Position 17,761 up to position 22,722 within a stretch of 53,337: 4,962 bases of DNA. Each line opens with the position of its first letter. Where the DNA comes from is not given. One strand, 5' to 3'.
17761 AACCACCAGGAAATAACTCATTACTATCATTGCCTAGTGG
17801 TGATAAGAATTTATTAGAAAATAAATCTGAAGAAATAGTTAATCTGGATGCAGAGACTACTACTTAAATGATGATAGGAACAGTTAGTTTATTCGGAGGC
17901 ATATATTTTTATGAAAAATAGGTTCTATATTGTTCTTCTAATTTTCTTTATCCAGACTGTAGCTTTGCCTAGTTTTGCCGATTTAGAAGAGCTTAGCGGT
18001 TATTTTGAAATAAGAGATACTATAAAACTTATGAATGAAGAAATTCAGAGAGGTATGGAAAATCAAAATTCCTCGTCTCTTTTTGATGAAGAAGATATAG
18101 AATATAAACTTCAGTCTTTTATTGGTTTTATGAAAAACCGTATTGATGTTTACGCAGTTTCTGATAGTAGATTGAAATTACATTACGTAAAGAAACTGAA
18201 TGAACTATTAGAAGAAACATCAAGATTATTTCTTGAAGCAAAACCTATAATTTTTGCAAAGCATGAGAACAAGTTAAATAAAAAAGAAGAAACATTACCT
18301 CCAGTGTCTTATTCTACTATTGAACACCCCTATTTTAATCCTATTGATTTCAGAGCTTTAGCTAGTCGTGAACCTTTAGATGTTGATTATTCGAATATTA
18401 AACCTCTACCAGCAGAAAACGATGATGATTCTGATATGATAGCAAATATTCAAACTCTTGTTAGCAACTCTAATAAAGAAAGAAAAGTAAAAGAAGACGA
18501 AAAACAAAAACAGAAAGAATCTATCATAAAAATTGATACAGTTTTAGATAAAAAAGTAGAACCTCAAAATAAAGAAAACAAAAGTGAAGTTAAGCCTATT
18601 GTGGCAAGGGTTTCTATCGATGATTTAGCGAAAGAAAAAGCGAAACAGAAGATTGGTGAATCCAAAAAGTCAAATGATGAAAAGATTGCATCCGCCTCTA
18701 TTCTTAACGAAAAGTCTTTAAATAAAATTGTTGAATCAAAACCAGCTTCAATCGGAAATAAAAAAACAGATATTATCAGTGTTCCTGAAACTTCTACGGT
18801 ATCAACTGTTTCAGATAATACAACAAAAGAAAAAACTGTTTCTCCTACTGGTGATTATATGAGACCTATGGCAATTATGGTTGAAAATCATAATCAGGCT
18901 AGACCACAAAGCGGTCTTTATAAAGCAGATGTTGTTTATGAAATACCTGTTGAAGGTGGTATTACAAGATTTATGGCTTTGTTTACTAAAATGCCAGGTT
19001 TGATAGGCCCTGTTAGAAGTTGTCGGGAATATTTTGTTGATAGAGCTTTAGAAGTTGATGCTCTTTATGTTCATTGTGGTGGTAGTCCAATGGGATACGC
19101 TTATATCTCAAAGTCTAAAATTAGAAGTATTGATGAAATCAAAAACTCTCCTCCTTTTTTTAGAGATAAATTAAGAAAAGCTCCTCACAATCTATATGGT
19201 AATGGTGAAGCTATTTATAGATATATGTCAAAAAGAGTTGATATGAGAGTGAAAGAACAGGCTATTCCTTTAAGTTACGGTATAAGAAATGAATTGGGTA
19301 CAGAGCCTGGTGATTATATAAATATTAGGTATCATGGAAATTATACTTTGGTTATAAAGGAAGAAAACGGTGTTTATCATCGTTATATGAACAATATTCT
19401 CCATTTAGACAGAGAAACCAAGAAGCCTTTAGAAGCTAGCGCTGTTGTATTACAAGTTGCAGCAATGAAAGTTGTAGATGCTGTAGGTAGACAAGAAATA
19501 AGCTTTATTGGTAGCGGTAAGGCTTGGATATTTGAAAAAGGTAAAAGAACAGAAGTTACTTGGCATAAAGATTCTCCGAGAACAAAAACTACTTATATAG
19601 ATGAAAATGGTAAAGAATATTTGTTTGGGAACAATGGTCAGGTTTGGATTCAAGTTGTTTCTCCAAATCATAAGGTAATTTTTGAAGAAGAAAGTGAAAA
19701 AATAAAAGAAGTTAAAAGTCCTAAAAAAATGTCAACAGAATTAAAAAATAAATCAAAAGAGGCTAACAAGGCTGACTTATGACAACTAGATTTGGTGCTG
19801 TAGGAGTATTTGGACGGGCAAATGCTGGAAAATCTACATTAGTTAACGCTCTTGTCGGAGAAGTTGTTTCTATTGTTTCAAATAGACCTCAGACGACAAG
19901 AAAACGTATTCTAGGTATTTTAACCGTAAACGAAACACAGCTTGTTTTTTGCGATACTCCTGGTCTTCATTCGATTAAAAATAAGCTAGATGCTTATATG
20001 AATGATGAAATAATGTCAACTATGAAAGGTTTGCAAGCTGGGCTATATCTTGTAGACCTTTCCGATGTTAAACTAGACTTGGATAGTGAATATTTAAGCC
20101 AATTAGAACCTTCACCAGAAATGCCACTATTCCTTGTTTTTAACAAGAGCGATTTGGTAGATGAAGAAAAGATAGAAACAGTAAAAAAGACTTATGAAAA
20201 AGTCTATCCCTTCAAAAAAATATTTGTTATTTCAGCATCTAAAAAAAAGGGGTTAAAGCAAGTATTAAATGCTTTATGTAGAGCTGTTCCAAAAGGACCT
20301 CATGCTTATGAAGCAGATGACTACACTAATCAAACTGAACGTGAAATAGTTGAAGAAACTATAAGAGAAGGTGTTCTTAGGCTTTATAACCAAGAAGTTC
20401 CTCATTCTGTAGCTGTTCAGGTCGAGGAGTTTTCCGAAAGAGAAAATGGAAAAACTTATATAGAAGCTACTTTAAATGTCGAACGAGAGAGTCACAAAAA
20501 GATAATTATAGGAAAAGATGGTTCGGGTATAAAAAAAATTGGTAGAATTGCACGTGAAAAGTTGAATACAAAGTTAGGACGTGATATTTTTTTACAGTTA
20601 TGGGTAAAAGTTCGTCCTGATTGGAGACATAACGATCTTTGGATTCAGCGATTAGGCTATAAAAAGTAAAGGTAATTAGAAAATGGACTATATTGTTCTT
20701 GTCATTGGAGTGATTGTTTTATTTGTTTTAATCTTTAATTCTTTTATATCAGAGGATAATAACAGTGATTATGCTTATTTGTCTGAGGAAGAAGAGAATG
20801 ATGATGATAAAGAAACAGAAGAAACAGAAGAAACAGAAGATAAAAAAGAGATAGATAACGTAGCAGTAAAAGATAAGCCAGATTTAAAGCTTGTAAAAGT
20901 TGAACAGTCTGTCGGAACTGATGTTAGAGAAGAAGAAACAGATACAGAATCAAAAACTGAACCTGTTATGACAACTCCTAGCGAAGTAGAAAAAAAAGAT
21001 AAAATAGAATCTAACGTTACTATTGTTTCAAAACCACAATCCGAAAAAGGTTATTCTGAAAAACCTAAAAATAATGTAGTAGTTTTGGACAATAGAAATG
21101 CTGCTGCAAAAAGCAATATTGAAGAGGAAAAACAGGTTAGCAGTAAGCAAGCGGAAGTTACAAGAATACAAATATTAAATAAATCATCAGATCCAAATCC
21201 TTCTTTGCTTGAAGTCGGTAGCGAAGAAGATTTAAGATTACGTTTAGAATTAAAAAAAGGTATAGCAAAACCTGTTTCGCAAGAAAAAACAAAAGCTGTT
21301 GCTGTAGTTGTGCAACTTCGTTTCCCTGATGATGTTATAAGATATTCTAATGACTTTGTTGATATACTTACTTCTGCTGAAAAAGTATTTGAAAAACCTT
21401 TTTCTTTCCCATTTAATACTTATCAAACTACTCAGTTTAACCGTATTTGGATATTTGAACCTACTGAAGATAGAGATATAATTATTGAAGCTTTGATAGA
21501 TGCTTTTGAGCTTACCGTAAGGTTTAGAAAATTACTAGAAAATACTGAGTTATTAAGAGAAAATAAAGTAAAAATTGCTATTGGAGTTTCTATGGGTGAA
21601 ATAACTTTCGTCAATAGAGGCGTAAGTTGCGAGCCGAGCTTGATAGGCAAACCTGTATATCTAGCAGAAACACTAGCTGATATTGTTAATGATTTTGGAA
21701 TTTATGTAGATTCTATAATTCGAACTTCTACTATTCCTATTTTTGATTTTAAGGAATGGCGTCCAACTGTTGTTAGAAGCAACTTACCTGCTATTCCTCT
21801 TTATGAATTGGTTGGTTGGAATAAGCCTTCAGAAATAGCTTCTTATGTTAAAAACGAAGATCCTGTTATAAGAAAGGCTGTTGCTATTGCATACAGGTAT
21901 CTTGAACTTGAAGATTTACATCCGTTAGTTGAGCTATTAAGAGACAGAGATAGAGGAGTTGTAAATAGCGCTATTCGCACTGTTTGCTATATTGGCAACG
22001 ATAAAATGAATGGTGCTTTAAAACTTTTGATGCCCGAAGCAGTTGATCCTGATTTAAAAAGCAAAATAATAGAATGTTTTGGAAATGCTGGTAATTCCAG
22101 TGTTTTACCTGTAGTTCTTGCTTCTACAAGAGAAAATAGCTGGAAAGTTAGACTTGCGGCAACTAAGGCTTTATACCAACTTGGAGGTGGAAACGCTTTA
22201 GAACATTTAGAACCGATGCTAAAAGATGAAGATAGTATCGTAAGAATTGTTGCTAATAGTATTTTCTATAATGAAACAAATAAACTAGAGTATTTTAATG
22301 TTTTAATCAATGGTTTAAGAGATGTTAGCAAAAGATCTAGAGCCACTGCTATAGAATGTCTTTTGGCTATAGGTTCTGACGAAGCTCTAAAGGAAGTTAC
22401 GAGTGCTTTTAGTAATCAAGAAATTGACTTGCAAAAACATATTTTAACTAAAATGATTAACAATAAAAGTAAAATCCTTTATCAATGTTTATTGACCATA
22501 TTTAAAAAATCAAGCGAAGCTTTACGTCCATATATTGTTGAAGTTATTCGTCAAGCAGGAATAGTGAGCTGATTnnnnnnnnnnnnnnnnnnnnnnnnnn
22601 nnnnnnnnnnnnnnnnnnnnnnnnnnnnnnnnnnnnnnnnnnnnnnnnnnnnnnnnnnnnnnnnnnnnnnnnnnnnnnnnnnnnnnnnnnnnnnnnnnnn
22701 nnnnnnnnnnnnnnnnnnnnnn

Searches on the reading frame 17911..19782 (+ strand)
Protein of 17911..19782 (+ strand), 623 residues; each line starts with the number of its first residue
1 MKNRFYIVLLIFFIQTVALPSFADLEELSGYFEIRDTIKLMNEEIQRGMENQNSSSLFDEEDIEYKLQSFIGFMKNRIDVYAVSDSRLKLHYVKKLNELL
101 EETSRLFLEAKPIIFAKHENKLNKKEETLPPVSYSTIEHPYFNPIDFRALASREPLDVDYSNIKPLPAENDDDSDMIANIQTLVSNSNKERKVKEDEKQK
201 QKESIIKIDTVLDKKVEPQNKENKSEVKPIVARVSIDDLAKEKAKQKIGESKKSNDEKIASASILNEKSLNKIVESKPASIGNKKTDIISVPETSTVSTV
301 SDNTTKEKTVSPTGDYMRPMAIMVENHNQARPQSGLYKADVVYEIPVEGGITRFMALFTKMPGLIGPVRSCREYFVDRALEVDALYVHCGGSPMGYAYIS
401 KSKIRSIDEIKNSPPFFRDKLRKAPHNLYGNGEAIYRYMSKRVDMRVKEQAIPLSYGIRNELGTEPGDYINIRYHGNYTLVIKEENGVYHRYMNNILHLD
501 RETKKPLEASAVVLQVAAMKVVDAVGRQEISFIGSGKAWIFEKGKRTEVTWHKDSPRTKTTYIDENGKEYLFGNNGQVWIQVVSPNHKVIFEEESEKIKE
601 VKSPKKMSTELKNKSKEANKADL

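Call 24: search_protein_families(library=pfam, proteins=[window:17911-19782:+], max_evalue=0.00001)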
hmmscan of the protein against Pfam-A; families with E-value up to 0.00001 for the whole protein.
window:17911-19782:+ (623 aa): 2 families
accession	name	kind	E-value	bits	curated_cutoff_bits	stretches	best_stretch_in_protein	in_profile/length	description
PF11258.13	DUF3048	-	2.5e-47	161.2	25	1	309-442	6-145/148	Protein of unknown function (DUF3048) N-terminal domain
PF17479.7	DUF3048_C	-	2.1e-20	73.6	25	1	472-580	3-114/114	Protein of unknown function (DUF3048) C-terminal domain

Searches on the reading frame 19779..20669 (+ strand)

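Call 60: search_protein_families(library=pfam, proteins=[window:19779-20669:+], max_evalue=0.00001)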
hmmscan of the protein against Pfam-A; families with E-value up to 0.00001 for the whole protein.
window:19779-20669:+ (296 aa): 6 families
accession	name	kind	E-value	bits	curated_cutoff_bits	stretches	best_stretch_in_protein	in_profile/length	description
PF01926.29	MMR_HSR1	-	4.7e-22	78.7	21.9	1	8-123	2-113/113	50S ribosome-binding GTPase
PF07650.23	KH_2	-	2.6e-16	59.6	22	1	206-283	1-78/78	KH domain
PF02421.24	FeoB_N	-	1.3e-11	44.7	27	1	8-165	3-155/156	Ferrous iron transport protein B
PF00350.29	Dynamin_N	-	4.8e-09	36.9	27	0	8-41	1-34/168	Dynamin family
PF03193.22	RsgA_GTPase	-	5.1e-09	36.6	30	0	114-166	53-104/174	RsgA GTPase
PF00009.33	GTP_EFTU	-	3.8e-07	30.3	26.5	0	9-171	7-187/188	Elongation factor Tu GTP binding domain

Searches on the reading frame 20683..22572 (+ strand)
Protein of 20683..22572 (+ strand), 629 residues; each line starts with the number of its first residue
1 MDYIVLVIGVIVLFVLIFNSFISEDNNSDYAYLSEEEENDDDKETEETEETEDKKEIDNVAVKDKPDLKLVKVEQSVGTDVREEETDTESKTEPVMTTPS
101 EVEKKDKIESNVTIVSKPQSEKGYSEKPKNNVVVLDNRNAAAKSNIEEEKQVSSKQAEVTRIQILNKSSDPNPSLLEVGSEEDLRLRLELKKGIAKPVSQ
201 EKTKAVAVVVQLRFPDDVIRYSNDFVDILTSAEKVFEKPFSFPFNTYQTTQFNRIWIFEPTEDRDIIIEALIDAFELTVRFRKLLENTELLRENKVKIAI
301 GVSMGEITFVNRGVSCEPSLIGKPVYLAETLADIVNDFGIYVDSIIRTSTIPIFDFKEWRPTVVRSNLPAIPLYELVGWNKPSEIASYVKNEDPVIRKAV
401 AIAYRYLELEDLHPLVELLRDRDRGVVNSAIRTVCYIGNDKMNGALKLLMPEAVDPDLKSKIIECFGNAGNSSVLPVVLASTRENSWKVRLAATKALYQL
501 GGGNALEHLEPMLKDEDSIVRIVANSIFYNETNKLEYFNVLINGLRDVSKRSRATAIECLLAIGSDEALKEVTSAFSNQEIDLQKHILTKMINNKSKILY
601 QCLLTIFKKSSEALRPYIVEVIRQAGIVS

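Call 24: search_protein_families(library=pfam, proteins=[window:20683-22572:+], max_evalue=0.00001)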
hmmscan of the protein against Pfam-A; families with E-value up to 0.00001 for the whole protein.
window:20683-22572:+ (629 aa): 2 families
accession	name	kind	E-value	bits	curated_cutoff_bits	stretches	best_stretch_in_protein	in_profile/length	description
PF13646.12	HEAT_2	-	1.4e-18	67.4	27.7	1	453-524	11-83/88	HEAT repeats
PF02985.28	HEAT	-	4.8e-10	39.2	23.5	0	474-500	1-27/31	HEAT repeat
